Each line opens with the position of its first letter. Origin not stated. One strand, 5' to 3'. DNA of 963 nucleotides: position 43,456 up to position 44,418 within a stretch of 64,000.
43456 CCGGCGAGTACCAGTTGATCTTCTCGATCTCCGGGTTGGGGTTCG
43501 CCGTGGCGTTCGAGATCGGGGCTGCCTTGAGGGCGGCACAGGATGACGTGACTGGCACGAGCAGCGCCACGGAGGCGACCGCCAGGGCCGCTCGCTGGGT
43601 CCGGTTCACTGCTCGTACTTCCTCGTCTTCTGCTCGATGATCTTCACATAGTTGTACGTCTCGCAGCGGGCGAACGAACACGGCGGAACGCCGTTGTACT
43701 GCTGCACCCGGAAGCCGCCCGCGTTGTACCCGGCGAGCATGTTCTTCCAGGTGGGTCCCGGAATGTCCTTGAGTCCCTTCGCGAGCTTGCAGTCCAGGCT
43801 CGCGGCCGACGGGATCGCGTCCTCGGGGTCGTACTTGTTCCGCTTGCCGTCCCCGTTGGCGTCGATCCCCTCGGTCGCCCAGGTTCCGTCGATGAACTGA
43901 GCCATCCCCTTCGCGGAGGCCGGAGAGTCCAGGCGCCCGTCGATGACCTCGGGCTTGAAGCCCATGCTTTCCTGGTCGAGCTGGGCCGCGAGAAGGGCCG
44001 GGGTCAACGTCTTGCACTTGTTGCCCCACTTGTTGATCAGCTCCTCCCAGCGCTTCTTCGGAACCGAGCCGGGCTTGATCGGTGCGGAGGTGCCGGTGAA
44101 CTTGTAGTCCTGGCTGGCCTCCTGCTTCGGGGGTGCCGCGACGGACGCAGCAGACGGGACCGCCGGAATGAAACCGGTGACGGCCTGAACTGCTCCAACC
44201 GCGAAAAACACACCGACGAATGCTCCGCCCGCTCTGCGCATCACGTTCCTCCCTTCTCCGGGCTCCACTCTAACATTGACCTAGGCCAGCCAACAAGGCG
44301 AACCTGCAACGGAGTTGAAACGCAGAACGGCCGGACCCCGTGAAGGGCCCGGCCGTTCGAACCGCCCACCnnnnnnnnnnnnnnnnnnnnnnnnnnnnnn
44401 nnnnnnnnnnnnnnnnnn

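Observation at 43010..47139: kil/kor-like module: GntR regulator divergent from membrane proteins plus a split SLT + NlpC/P60 wall-hydrolase pair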

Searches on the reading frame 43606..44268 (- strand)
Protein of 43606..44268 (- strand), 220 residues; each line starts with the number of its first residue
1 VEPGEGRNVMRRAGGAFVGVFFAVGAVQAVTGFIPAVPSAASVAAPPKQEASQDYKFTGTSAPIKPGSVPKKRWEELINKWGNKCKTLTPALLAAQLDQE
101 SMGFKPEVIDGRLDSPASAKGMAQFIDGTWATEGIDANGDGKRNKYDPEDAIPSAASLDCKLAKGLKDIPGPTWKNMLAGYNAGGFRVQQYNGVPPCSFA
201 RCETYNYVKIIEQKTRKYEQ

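Call 4: search_protein_families(library=pfam, proteins=[window:43606-44268:-], max_evalue=0.01)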
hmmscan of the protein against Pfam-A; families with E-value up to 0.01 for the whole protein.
window:43606-44268:- (220 aa): 2 families
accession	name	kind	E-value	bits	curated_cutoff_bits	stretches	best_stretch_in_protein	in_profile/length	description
PF01464.25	SLT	-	3.3e-09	36.7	21.3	1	78-192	3-105/117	Transglycosylase SLT domain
PF13406.11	SLT_2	-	5.5e-05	22.9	24.3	1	115-157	151-194/292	Transglycosylase SLT domain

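Call 9: search_protein_families(library=phrogs, proteins=[window:43606-44268:-], max_evalue=0.001)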
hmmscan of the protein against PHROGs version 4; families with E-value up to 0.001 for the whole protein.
window:43606-44268:- (220 aa): 4 families
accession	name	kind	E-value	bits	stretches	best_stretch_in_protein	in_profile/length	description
phrog_669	-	lysis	1.4e-16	60.1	1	65-219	909-1057/1946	endolysin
phrog_2013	-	tail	1.3e-06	28.5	1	52-210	447-585/657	lytic tail protein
phrog_342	-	head and packaging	4.8e-06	25.8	1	90-184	30-111/1235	internal virion protein with endolysin domain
phrog_3201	-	tail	0.00075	18.2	1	88-132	2034-2073/2408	tail fiber protein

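Call 16: search_protein_families(library=ncbifam, proteins=[window:43606-44241:-], max_evalue=0.01)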
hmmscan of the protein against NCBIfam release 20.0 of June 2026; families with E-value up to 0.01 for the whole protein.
window:43606-44241:- (211 aa): 3 families
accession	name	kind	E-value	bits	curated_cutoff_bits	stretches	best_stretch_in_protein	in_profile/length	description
NF008029.0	PRK10760.1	equivalog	5.1e-05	22.5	449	1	106-148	214-256/359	lytic murein transglycosylase B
TIGR02283.1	MltB_2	subfamily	0.00064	19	248.45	1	107-149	153-196/300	lytic murein transglycosylase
TIGR02282.1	MltB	equivalog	0.0061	15.8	281.4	1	106-147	147-189/290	lytic murein transglycosylase B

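Call 17: search_protein_families(library=padloc, proteins=[window:43606-44241:-], max_evalue=0.01)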
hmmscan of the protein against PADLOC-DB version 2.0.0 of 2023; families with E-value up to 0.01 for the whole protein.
window:43606-44241:- (211 aa): 0 families

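Call 86: search_dna_similar(query=window:43606-44241:-, collection=plasmids, mode=protein, max_rows=20, max_evalue=0.001)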
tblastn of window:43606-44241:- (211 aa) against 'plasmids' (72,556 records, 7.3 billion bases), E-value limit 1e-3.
Records with a match: 593; places in all: 631; records where one place covers at least 80% of the query: 5.
Best place of each record, by identity: <60% 593.
By first word of the organism name: Rhodococcus 176; Streptomyces 150; Acinetobacter 61; Prescottella 40; Pseudomonas 30; Gordonia 18; Nocardia 11; Phaeobacter 11; Arthrobacter 10; Kocuria 8; and 40 more.
By predicted mobility (MOB-suite, as given by PLSDB): non-mobilizable 298; mobilizable 167; conjugative 128.
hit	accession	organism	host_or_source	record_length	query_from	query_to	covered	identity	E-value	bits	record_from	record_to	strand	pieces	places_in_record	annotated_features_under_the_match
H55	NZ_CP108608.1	Streptomyces sp. NBC_01174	-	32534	41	203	77%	48.5%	7e-34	134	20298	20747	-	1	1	NlpC/P60 family protein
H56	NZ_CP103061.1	Streptomyces albus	Sigle cell,Mouldy hay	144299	59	208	71%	52.0%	1e-35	139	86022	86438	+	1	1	bifunctional lytic transglycosylase/C40 family peptidase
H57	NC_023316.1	Streptomyces sp. 14R-10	Chinese medicinal herbs in the Shanghai ...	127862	46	208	77%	46.8%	5e-32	129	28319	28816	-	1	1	peptidoglycan DD-metalloendopeptidase family protein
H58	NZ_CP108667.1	Streptomyces globisporus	-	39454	41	203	77%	46.6%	1e-31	128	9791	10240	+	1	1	bifunctional lytic transglycosylase/C40 family peptidase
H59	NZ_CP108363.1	Streptomyces sp. NBC_01343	-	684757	59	202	68%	52.8%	2e-32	130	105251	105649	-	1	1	bifunctional lytic transglycosylase/C40 family peptidase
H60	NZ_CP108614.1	Streptomyces sp. NBC_01166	-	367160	59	208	71%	50.0%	2e-31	127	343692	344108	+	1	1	bifunctional lytic transglycosylase/C40 family peptidase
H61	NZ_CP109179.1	Streptomyces sp. NBC_01717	-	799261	59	203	69%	51.7%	6e-34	134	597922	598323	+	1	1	NlpC/P60 family protein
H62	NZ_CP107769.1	Streptomyces griseorubiginosus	-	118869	46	202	74%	47.4%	5e-31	126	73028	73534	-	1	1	peptidoglycan DD-metalloendopeptidase family protein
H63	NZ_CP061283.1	Streptomyces xanthii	whole organism,leaf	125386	46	202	74%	47.4%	2e-30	124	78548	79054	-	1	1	peptidoglycan DD-metalloendopeptidase family protein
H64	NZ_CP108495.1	Streptomyces sp. NBC_01241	-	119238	55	208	73%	48.1%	4e-30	123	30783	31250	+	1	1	peptidoglycan DD-metalloendopeptidase family protein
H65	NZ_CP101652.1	Streptomyces sp. CRCS-T-1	Pure culture,soil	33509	59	208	71%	49.3%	5e-34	134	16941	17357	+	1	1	bifunctional lytic transglycosylase/C40 family peptidase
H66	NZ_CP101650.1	Streptomyces koelreuteriae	plant,Pure culture,leaves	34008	59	208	71%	49.3%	5e-34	134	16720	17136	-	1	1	bifunctional lytic transglycosylase/C40 family peptidase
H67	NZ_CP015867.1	Streptomyces parvulus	-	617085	59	203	69%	51.0%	1e-33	134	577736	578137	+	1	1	bifunctional lytic transglycosylase/C40 family peptidase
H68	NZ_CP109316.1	Streptomyces sp. NBC_01601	-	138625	46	202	74%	46.7%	2e-29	122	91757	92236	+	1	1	peptidoglycan DD-metalloendopeptidase family protein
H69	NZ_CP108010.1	Streptomyces sp. NBC_00334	-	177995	55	209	73%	47.2%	7e-29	120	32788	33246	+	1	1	NlpC/P60 family protein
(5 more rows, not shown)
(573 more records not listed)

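Call 87: search_dna_similar(query=window:43606-44241:-, collection=phages, mode=protein, max_rows=30, max_evalue=0.001)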
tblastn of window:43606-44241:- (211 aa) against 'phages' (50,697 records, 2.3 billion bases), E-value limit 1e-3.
Records with a match: 34; places in all: 34; records where one place covers at least 80% of the query: 7.
Best place of each record, by identity: 90-95% 1; 80-90% 6; <60% 27.
By first word of the organism name: Bacillus 25; Streptomyces 7; Geobacillus 2.
By host as written in the record: Bacillus subtilis BEST7003 9; Bacillus subtilis 5; Bacillus subtilis subsp. subtilis str. 168 5; Streptomyces lividans JI 1326 4; - 3; Bacillus subtilis Delta6 3; Streptomyces scabiei RL-34 2; Streptomyces griseofuscus ATCC 23916 1; and 2 more.
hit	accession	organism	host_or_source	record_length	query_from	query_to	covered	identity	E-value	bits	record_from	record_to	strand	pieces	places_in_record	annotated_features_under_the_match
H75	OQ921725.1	Streptomyces phage Frankenweenie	Streptomyces scabiei RL-34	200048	39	211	82%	91.9%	1e-103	333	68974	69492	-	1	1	104: glycosyltransferase | 103: hydrolase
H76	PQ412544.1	Streptomyces phage Quantum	Streptomyces lividans JI 1326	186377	42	211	81%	84.7%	6e-95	308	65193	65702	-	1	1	96: glycosyltransferase | 95: peptidase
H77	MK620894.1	Streptomyces phage Kradal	Streptomyces griseofuscus ATCC 23916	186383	42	211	81%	84.7%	6e-95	308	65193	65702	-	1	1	97: glycosyltransferase | 96: hydrolase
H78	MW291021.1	Streptomyces phage EhyElimayoE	Streptomyces lividans JI 1326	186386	42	211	81%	84.7%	6e-95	308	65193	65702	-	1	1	97: glycosyltransferase | 96: peptidase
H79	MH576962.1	Streptomyces phage Satis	Streptomyces lividans JI 1326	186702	42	211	81%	84.7%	6e-95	308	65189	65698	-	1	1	97: glycosyltransferase | 96: hydrolase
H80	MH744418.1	Streptomyces phage JustBecause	Streptomyces lividans JI 1326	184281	39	211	82%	82.3%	1e-95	310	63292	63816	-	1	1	94: glycosyltransferase | 93: hydrolase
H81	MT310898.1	Streptomyces phage Kela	Streptomyces scabiei RL-34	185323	39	211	82%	82.3%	1e-95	310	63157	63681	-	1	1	95: glycosyltransferase | 94: hydrolase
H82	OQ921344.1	Bacillus phage SPbetaL4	Bacillus subtilis BEST7003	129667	54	202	71%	32.2%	2e-5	50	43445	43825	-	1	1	hypothetical protein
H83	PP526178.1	Bacillus phage phi3T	Bacillus subtilis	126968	54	202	71%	32.2%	2e-5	50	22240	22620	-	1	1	record has no annotation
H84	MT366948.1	Bacillus phage Hyb3phi3Ts-SPbeta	Bacillus subtilis subsp. subtilis str. ...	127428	54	202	71%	32.2%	2e-5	50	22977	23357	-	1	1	lytic transglycosylase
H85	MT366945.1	Bacillus phage phi3Ts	Bacillus subtilis subsp. subtilis str. ...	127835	54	202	71%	32.2%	2e-5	50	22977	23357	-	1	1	lytic transglycosylase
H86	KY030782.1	Bacillus phage phi3T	Bacillus subtilis str. 168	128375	54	202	71%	32.2%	2e-5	50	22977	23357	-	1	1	hypothetical protein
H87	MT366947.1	Bacillus phage Hyb2phi3Ts-SPbeta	Bacillus subtilis subsp. subtilis str. ...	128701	54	202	71%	32.2%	2e-5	50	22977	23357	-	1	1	lytic transglycosylase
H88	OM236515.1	Bacillus phage SPR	Bacillus subtilis BEST7003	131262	54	202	71%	32.2%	2e-5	50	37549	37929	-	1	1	hypothetical protein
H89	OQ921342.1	Bacillus phage SPbetaL2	Bacillus subtilis BEST7003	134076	54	202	71%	32.2%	2e-5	50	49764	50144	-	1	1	hypothetical protein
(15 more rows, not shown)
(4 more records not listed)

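Call 88: get_annotated_region(hit=H65, flank=12000)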
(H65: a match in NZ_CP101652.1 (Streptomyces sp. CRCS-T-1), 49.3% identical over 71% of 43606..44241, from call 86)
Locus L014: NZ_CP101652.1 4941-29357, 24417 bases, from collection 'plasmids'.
description: Streptomyces sp. CRCS-T-1 plasmid unnamed1
organism: Streptomyces sp. CRCS-T-1 (NCBI taxid 2964607)
taxonomy: Bacteria; Actinomycetota; Actinomycetes; Kitasatosporales; Streptomycetaceae; Streptomyces; Streptomyces sp. CRCS-T-1
host: -; source: Pure culture,soil; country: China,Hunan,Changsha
typing (MOB-suite, as given by PLSDB): non-mobilizable
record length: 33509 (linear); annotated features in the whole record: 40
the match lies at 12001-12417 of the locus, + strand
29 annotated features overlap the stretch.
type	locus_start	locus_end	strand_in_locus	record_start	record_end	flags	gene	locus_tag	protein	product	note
CDS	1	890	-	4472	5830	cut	-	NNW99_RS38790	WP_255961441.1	DnaB-like helicase C-terminal domain-containing protein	GO:0006260 - DNA replication [Evidence IEA]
CDS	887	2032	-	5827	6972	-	-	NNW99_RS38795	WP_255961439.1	hypothetical protein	-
CDS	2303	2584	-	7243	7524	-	-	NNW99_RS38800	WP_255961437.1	helix-turn-helix domain-containing protein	-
CDS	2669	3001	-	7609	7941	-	-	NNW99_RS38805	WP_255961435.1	hypothetical protein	-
CDS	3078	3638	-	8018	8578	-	-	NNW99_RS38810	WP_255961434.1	UTRA domain-containing protein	GO:0006355 - regulation of DNA-templated transcription [Evidence IEA]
CDS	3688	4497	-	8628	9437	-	-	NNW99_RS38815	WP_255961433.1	GntR family transcriptional regulator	-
CDS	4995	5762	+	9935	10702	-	-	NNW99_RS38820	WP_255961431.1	hypothetical protein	-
CDS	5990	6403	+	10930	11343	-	-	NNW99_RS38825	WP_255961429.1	hypothetical protein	-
CDS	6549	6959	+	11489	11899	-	-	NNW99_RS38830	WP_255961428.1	hypothetical protein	-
CDS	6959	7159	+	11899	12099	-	-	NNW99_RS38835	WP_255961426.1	hypothetical protein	-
CDS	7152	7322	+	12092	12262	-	-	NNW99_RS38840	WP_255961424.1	hypothetical protein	-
CDS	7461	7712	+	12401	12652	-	-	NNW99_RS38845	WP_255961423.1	hypothetical protein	-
CDS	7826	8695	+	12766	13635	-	-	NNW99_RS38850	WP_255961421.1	hypothetical protein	-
CDS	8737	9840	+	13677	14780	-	-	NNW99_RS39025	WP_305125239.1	hypothetical protein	-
CDS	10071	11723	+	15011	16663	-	-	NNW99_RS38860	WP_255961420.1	FtsK/SpoIIIE domain-containing protein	-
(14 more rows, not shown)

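Call 89: get_annotated_region(hit=H55, flank=12000)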
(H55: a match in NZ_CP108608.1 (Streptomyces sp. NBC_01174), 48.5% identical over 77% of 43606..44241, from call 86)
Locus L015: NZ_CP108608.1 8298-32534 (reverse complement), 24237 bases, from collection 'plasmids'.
description: Streptomyces sp. NBC_01174 plasmid unnamed3, complete sequence
organism: Streptomyces sp. NBC_01174 (NCBI taxid 2903758)
taxonomy: Bacteria; Actinomycetota; Actinomycetes; Kitasatosporales; Streptomycetaceae; Streptomyces; Streptomyces sp. NBC 01174
host: -; source: -; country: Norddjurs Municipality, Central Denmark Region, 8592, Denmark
typing (MOB-suite, as given by PLSDB): non-mobilizable
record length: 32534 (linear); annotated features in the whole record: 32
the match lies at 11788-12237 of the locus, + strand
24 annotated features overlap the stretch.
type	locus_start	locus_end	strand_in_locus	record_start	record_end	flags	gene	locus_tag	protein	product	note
CDS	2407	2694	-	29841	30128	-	-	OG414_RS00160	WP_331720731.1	helix-turn-helix domain-containing protein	GO:0006355 - regulation of DNA-templated transcription [Evidence IEA]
CDS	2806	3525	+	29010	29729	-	-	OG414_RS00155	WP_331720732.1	pyrimidine reductase family protein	-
CDS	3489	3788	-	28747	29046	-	-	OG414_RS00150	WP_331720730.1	hypothetical protein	-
CDS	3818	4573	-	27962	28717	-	-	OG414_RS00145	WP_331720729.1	glycosyltransferase family A protein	-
CDS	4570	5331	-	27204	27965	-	-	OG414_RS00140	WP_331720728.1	glycosyltransferase family A protein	-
CDS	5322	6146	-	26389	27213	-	-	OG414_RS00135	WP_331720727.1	GntR family transcriptional regulator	-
CDS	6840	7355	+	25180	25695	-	-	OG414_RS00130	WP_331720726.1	hypothetical protein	-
CDS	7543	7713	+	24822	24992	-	-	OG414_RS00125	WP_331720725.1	hypothetical protein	-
CDS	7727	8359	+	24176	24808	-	-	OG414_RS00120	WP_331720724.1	hypothetical protein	-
CDS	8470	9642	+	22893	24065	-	-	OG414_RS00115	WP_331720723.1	hypothetical protein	-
CDS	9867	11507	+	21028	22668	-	-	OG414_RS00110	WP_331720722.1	FtsK/SpoIIIE domain-containing protein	-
CDS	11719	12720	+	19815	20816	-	-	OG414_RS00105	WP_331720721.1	NlpC/P60 family protein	-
CDS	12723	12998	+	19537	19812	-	-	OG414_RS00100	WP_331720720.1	hypothetical protein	-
CDS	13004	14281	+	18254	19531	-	-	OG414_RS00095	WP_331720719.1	hypothetical protein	-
CDS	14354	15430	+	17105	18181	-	-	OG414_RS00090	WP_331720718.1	hypothetical protein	-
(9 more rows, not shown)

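Call 98: search_protein_families(library=pfam, proteins=[L014:15672-17861:+, L014:13162-14472:+, L014:14602-15675:+, L014:10071-11723:+, L014:8737-9840:+, L014:7826-8695:+, L014:4995-5762:+, L014:11944-12885:+, L014:12887-13159:+, L014:5990-6403:+], max_evalue=0.01)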
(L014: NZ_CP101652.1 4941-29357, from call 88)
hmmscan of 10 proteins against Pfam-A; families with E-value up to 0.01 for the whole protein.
L014:15672-17861:+ (729 aa): 2 families
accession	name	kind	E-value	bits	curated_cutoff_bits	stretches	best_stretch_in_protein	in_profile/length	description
PF12846.13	AAA_10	-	0.00042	19.9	27.5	0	220-309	203-291/362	AAA-like domain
PF19044.6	P-loop_TraG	-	0.00057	19.1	25.8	0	257-304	249-296/413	TraG P-loop domain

L014:13162-14472:+ (436 aa): 0 families

L014:14602-15675:+ (357 aa): 0 families

L014:10071-11723:+ (550 aa): 1 family
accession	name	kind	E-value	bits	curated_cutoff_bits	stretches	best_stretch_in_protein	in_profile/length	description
PF01580.24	FtsK_SpoIIIE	-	3.5e-09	36.9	24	1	217-314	26-122/221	FtsK/SpoIIIE family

L014:8737-9840:+ (367 aa): 0 families

L014:7826-8695:+ (289 aa): 0 families

L014:4995-5762:+ (255 aa): 0 families

L014:11944-12885:+ (313 aa): 3 families
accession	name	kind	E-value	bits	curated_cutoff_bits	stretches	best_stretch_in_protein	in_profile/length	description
PF00877.26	NLPC_P60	-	2.3e-27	95.5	23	1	183-294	1-92/105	NlpC/P60 family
PF01464.25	SLT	-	3.1e-24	85.2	21.3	1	37-147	10-115/117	Transglycosylase SLT domain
PF13406.11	SLT_2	-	6.4e-14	52.3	24.3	1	43-104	131-196/292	Transglycosylase SLT domain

L014:12887-13159:+ (90 aa): 0 families

L014:5990-6403:+ (137 aa): 0 families
